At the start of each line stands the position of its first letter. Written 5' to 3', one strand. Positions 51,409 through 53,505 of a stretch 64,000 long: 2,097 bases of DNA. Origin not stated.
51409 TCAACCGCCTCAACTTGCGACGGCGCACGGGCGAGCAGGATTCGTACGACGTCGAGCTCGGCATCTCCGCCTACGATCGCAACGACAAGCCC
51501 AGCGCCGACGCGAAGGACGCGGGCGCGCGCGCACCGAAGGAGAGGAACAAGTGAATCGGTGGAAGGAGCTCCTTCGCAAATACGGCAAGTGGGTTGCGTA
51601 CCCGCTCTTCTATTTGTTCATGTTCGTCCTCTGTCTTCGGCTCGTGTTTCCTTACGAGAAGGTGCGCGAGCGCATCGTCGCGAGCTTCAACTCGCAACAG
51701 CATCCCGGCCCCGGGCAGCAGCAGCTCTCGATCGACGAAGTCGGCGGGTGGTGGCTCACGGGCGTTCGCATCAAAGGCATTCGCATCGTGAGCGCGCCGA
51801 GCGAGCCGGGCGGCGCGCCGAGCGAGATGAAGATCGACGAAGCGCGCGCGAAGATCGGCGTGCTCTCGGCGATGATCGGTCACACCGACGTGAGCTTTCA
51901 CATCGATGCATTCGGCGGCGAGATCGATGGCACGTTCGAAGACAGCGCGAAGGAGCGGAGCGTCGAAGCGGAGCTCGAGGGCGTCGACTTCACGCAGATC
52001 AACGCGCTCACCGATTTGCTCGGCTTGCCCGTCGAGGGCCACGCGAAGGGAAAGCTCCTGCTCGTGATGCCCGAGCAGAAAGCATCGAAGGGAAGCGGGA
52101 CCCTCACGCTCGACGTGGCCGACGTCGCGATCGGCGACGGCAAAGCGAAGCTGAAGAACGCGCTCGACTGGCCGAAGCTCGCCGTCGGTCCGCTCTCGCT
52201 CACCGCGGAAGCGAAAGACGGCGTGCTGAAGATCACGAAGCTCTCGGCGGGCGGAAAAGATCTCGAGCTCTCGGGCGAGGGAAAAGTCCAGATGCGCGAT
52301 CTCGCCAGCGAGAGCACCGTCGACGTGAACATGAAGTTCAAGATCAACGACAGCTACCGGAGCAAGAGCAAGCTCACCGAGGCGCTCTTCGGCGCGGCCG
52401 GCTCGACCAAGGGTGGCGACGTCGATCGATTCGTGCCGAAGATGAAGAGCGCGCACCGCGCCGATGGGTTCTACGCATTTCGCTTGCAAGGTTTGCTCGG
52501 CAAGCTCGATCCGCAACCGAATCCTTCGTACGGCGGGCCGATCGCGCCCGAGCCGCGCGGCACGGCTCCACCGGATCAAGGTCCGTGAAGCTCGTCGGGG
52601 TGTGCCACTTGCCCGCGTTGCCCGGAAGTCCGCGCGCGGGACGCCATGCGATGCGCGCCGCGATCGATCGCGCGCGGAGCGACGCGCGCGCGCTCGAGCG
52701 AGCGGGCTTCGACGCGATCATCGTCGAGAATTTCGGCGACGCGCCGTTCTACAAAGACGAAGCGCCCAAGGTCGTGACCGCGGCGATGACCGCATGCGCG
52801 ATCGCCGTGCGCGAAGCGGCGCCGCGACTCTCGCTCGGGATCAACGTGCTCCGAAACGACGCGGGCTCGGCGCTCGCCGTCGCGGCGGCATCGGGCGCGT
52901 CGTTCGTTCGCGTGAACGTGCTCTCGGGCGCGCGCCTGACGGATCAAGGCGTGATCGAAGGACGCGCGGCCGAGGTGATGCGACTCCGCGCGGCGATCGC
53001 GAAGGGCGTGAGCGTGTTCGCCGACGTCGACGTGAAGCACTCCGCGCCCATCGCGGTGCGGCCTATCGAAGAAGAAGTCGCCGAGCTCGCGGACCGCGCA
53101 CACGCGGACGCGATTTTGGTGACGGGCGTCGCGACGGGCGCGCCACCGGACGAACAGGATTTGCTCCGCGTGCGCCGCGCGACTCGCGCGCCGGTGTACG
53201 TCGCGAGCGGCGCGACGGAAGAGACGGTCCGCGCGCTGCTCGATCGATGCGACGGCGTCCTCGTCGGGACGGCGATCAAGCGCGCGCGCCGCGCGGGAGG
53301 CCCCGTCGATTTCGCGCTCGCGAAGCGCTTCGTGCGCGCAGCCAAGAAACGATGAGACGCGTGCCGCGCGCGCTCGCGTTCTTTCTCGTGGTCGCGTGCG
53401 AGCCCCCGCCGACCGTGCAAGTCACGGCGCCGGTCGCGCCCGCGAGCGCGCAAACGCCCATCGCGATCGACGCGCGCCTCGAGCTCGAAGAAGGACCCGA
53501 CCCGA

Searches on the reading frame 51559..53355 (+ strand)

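Call 28: search_protein_families(library=pfam, proteins=[window:51559-53355:+], max_evalue=0.01)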
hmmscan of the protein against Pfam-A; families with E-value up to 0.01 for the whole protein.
window:51559-53355:+ (598 aa): 2 families
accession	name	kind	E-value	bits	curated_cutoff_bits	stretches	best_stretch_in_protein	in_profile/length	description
PF03437.21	BtpA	-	4.5e-76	256.1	30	1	344-597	4-254/254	BtpA family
PF01177.27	Asp_Glu_race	-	0.0024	18.1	31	1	319-400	8-84/211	Asp/Glu/Hydantoin racemase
